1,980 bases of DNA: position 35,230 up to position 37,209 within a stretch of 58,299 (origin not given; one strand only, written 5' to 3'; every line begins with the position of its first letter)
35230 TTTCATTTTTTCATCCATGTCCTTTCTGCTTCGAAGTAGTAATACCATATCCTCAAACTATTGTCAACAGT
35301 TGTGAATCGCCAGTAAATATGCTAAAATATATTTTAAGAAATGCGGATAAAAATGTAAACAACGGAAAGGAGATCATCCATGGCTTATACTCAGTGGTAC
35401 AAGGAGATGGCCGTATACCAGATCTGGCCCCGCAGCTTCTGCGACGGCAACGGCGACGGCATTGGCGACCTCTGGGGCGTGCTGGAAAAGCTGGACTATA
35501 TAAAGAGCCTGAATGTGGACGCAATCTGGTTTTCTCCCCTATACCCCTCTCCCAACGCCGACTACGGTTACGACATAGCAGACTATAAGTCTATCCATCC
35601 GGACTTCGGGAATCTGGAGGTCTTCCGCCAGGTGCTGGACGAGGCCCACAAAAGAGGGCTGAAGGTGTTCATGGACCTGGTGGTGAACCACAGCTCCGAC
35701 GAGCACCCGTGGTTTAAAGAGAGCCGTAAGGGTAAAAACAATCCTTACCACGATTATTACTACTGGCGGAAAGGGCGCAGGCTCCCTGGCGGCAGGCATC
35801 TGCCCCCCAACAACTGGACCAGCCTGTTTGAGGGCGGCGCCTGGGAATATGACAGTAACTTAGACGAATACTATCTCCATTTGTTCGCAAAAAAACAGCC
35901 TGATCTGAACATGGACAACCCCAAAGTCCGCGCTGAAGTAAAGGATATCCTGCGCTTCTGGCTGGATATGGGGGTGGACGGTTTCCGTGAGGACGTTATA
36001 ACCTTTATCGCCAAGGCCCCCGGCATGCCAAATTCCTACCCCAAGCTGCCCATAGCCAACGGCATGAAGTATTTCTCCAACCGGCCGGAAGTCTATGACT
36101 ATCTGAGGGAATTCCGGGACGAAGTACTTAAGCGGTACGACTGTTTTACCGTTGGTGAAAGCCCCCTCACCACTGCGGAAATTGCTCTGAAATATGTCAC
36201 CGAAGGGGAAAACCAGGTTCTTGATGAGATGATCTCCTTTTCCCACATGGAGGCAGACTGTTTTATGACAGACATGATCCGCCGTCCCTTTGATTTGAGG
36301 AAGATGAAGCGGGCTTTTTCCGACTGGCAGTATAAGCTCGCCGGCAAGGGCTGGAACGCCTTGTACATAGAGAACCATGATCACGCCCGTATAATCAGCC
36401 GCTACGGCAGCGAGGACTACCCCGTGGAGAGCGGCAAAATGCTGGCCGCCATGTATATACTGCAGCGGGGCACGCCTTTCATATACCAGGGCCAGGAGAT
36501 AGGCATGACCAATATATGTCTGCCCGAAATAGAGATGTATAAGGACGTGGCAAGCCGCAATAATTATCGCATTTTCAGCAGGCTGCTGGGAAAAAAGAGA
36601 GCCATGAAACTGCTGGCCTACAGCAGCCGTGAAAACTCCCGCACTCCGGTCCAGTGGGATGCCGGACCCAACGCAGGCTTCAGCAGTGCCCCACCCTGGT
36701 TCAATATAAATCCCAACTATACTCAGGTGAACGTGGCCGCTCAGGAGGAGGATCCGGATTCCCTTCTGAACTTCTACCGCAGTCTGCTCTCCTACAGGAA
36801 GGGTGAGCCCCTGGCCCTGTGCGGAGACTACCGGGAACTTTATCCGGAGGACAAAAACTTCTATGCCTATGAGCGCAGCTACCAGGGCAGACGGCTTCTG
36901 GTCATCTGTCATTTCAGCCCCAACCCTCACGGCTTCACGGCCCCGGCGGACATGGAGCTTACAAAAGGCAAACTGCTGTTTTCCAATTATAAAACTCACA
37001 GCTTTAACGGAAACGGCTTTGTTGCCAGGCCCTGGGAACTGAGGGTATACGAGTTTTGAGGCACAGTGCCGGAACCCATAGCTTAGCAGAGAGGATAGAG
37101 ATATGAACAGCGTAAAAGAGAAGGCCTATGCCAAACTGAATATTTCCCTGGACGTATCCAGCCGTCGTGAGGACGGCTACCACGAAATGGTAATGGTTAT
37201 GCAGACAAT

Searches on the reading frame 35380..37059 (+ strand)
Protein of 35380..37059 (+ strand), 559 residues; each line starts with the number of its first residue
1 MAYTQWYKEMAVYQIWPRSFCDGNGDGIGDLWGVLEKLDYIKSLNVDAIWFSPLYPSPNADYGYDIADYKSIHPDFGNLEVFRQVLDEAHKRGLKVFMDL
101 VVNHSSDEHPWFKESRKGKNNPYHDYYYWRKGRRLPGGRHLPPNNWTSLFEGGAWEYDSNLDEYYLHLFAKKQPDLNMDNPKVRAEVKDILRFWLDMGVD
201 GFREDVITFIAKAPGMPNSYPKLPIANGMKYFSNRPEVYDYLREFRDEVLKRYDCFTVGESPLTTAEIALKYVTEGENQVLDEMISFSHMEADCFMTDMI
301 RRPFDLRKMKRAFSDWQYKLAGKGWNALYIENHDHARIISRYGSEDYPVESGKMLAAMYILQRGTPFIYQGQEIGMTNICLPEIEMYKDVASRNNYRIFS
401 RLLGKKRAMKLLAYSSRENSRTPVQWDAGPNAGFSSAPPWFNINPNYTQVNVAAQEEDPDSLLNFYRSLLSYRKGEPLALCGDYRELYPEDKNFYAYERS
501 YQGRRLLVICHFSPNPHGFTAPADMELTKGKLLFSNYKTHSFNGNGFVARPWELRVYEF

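Call 77: search_protein_families(library=pfam, proteins=[window:35380-37059:+], max_evalue=0.000001)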
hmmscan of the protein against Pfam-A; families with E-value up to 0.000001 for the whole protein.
window:35380-37059:+ (559 aa): 1 family
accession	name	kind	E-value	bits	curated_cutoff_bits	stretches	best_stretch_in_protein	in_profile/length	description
PF00128.31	Alpha-amylase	-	1.6e-141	473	22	1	14-476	1-440/446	Alpha amylase, catalytic domain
